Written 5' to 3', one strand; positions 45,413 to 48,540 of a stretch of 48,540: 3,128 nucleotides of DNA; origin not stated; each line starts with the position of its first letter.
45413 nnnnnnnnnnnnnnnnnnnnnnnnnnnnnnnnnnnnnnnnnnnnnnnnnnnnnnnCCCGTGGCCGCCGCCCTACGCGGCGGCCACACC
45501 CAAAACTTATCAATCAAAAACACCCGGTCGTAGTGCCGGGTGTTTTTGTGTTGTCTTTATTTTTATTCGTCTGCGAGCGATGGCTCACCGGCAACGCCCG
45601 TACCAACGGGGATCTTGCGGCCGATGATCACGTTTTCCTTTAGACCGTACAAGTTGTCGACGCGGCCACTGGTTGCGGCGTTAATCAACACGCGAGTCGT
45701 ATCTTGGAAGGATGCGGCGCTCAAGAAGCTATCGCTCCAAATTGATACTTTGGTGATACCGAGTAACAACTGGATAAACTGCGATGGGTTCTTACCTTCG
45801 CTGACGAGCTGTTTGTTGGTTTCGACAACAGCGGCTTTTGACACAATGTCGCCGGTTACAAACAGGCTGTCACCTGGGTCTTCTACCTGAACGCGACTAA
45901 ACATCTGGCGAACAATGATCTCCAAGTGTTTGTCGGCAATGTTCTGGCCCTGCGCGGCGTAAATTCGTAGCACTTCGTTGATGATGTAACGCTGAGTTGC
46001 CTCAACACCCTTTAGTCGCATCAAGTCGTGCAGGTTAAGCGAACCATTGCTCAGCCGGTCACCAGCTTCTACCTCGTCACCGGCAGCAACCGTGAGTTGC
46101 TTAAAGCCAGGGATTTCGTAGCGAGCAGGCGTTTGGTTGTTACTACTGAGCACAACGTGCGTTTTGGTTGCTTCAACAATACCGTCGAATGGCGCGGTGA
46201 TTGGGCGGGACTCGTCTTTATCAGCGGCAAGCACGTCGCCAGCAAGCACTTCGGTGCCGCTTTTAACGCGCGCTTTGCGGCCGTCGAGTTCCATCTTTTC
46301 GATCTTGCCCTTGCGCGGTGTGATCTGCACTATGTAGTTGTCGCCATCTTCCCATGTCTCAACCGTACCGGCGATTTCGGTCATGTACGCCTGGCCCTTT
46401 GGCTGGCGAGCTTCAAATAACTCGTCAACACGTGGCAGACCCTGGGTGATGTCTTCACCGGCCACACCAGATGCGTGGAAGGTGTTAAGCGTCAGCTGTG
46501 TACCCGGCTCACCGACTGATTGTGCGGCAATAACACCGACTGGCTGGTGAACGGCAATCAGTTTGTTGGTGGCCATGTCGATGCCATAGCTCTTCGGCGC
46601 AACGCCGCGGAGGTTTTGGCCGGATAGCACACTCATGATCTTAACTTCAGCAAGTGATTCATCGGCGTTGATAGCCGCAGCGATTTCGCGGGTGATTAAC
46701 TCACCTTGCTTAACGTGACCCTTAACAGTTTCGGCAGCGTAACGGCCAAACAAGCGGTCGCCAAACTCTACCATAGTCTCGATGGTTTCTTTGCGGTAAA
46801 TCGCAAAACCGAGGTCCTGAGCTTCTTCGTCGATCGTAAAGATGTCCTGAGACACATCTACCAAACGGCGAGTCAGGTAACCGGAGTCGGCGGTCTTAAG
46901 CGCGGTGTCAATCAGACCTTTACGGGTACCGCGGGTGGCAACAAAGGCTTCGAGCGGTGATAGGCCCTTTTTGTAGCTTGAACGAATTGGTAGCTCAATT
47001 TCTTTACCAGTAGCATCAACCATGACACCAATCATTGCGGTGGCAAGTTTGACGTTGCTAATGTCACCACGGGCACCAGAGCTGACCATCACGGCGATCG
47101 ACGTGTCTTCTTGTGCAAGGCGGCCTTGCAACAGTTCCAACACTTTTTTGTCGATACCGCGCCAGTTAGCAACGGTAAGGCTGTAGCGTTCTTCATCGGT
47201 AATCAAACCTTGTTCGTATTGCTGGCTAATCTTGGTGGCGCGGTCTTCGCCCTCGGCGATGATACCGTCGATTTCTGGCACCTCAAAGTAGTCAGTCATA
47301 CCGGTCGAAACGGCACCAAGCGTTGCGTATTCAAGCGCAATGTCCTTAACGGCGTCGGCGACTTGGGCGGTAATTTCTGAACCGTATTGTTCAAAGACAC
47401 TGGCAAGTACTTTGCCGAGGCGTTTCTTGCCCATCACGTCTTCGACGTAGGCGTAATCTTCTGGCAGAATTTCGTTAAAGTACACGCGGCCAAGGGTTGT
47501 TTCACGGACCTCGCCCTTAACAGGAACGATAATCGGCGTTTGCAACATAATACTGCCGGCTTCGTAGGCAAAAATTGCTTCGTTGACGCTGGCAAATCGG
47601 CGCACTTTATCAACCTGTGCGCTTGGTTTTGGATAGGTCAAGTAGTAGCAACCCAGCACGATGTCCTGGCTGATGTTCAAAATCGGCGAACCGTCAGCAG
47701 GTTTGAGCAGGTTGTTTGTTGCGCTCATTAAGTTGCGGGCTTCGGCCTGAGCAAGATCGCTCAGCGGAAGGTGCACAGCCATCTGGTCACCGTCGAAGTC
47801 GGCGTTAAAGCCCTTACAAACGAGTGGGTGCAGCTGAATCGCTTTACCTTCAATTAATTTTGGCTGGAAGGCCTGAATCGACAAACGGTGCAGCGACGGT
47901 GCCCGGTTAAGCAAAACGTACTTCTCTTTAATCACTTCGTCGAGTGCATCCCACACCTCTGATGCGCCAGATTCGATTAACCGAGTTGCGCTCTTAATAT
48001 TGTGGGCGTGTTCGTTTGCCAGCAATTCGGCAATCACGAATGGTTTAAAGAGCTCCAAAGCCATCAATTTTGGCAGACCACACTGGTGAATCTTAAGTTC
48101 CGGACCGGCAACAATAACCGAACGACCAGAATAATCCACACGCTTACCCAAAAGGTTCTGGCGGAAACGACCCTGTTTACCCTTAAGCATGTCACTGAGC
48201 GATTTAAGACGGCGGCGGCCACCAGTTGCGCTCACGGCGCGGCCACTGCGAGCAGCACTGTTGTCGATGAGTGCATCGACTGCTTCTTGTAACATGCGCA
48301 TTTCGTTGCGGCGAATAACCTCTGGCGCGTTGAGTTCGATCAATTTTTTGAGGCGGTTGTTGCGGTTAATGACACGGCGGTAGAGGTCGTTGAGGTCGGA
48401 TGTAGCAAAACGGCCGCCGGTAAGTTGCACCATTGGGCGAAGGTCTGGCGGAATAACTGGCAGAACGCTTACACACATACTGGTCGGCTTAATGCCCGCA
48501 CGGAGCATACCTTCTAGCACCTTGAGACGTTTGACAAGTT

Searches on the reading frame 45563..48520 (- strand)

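Call 11: search_protein_families(library=ncbifam, proteins=[window:45563-48520:-], max_evalue=0.00001)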
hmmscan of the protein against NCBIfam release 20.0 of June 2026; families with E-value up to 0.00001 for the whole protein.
window:45563-48520:- (985 aa): 12 families
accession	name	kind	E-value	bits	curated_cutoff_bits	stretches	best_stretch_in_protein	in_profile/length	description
TIGR02386.1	rpoC_TIGR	equivalog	0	1165.5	963.5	2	2-765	206-990/1147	DNA-directed RNA polymerase subunit beta'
NF011498.0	PRK14906.1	equivalog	8.3e-299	994.4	1437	2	3-764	303-1083/1459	DNA-directed RNA polymerase subunit beta'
NF007172.0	PRK09603.1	equivalog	1.8e-256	854.3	5372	2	2-687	1613-2306/2890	DNA-directed RNA polymerase subunit beta/beta'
NF011417.0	PRK14844.1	equivalog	1.2e-240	802.1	4632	2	2-687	1656-2362/2839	DNA-directed RNA polymerase subunit beta/beta'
NF002729.0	PRK02625.1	equivalog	3.6e-151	504.9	1117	1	6-341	235-567/626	DNA-directed RNA polymerase subunit gamma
TIGR02387.1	rpoC1_cyan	equivalog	7.6e-148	493.8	975.9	1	6-341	229-561/619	DNA-directed RNA polymerase subunit gamma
NF002724.0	PRK02597.1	equivalog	3.8e-138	461.9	1878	3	356-687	8-347/1338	DNA-directed RNA polymerase subunit beta'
TIGR02388.1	rpoC2_cyan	equivalog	2.7e-127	425.9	467.4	3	359-687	3-338/1230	DNA-directed RNA polymerase subunit beta''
NF006336.0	PRK08566.1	equivalog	3.4e-86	290.2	819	4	10-187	205-373/883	DNA-directed RNA polymerase subunit A'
TIGR02390.1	RNA_pol_rpoA1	equivalog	2.1e-83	280.9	1042.55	3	10-192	200-372/867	DNA-directed RNA polymerase subunit A'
TIGR02389.1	RNA_pol_rpoA2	equivalog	5.4e-33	114.5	420.65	2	651-714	37-100/367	DNA-directed RNA polymerase subunit A''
NF011491.0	PRK14898.1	equivalog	2.1e-20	72.4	783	1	925-976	792-843/860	DNA-directed RNA polymerase subunit A''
